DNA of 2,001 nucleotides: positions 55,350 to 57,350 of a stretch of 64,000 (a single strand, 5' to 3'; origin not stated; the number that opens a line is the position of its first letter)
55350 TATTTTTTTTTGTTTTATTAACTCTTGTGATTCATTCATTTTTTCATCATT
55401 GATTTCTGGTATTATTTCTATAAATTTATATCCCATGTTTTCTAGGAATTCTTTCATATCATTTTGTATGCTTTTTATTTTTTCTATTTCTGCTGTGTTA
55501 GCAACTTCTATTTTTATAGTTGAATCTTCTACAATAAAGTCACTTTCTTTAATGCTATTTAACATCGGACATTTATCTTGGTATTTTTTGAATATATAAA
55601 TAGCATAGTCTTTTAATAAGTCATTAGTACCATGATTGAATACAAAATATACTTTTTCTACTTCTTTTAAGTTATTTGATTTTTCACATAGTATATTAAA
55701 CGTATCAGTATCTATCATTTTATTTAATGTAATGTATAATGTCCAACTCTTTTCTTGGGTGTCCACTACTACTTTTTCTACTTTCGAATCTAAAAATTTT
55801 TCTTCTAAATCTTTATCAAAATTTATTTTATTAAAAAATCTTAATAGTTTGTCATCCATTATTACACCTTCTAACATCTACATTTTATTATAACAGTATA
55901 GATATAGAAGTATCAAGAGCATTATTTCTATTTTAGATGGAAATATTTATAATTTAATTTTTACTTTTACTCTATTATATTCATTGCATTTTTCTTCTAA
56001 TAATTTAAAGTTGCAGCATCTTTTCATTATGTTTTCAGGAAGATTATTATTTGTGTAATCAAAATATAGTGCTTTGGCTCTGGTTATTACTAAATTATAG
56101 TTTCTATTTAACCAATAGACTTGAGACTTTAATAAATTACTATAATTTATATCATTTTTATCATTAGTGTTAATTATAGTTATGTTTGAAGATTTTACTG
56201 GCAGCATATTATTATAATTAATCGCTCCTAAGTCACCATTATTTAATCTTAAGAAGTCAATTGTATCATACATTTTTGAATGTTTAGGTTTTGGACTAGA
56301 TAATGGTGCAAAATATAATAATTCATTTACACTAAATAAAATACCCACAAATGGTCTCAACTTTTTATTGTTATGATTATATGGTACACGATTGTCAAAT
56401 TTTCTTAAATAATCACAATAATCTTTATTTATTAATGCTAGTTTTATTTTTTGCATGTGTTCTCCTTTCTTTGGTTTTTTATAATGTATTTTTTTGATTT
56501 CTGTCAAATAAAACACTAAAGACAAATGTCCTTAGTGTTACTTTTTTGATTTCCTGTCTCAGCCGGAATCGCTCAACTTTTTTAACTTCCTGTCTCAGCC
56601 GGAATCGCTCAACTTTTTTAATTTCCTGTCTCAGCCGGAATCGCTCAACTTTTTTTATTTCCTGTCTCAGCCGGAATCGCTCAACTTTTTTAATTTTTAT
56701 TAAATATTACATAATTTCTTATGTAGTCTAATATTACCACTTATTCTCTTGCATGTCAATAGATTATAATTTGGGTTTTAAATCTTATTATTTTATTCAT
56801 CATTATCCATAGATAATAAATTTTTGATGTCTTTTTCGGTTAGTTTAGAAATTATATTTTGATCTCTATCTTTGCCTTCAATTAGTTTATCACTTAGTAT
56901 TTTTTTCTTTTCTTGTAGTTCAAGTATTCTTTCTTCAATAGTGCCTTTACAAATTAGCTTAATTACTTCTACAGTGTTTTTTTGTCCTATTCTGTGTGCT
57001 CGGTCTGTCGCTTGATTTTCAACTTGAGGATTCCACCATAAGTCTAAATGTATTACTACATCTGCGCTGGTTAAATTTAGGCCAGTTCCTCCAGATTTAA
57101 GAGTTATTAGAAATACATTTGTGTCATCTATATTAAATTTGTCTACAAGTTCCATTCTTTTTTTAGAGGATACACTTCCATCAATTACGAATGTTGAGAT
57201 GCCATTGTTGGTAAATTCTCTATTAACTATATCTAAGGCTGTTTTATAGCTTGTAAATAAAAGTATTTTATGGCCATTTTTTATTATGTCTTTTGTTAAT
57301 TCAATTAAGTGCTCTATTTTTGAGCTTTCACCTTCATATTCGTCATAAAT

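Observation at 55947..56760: Complete type III toxin-antitoxin (ToxIN/AbiQ-like) module: promoter, 4 x 36-nt RNA repeats, hairpin, ToxN-family RNase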

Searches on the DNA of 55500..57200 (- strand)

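Call 6: search_rna_families(source=window, start=55500, end=57200, threshold=evalue, max_evalue=10, show_alignments=3)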
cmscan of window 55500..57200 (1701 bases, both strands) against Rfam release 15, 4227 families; matches with E-value up to 10: 4.
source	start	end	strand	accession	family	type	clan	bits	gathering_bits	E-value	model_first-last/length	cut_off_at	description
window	56505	56547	-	RF03975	mir-5881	Gene; miRNA;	-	18.4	87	0.65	1-67/67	no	mir-5881 microRNA precursor family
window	56269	56346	+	RF00561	SNORA40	Gene; snRNA; snoRNA; HACA-box;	-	17.7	51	5.6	1-128/128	no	Small nucleolar RNA SNORA40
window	56505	56545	+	RF03975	mir-5881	Gene; miRNA;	-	16.6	87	2.5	1-67/67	no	mir-5881 microRNA precursor family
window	56232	56301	+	RF00696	mir-203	Gene; miRNA;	-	14.8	65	6.5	1-80/80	no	mir-203 microRNA precursor family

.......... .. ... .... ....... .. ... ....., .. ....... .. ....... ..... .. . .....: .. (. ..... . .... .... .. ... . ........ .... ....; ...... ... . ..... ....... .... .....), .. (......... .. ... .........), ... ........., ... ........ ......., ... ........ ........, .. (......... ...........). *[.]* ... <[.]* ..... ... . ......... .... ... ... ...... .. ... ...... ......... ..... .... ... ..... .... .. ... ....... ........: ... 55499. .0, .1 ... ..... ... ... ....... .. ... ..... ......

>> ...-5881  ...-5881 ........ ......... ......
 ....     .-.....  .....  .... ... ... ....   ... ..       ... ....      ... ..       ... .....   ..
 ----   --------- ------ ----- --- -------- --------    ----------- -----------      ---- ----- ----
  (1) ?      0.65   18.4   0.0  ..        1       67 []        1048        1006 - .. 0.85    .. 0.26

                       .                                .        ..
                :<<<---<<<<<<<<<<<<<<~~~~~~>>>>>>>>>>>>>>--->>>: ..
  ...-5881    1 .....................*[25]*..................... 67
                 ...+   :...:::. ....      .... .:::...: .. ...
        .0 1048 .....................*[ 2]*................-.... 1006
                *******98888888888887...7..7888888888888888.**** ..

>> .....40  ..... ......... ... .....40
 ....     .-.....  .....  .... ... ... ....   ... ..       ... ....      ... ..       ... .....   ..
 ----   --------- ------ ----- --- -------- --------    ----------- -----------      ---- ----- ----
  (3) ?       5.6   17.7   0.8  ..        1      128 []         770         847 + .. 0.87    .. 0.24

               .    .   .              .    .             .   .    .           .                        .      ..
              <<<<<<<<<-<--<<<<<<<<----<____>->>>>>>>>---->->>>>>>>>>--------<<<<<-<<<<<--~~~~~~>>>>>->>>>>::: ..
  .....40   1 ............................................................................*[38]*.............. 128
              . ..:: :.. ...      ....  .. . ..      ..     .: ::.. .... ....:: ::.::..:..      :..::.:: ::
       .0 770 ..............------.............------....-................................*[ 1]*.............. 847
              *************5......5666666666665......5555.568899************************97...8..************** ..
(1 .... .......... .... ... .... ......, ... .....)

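Call 73: search_rna_families(sources=[L085, L086, L087], threshold=evalue, max_evalue=1)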
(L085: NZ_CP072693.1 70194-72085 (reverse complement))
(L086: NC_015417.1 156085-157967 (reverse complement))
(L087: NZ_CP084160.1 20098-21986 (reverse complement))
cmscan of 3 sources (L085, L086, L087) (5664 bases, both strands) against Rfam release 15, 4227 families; matches with E-value up to 1: 5.
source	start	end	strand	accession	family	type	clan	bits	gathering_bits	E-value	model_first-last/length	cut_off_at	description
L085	582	615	+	RF02519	ToxI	Gene; antitoxin;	-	59.4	50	5.2e-09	1-34/34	no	ToxI antitoxin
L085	548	581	+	RF02519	ToxI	Gene; antitoxin;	-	47.1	50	3.1e-06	1-34/34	no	ToxI antitoxin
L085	514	547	+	RF02519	ToxI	Gene; antitoxin;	-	38.6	50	0.00027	1-34/34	no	ToxI antitoxin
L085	1106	1296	+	RF00084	CsrC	Gene; sRNA;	CL00106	27.3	61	2.4e-05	1-255/255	no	CsrC RNA family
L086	555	683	+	RF00558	L20_leader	Cis-reg; leader;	-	25.3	58.7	0.093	1-127/127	no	Ribosomal protein L20 leader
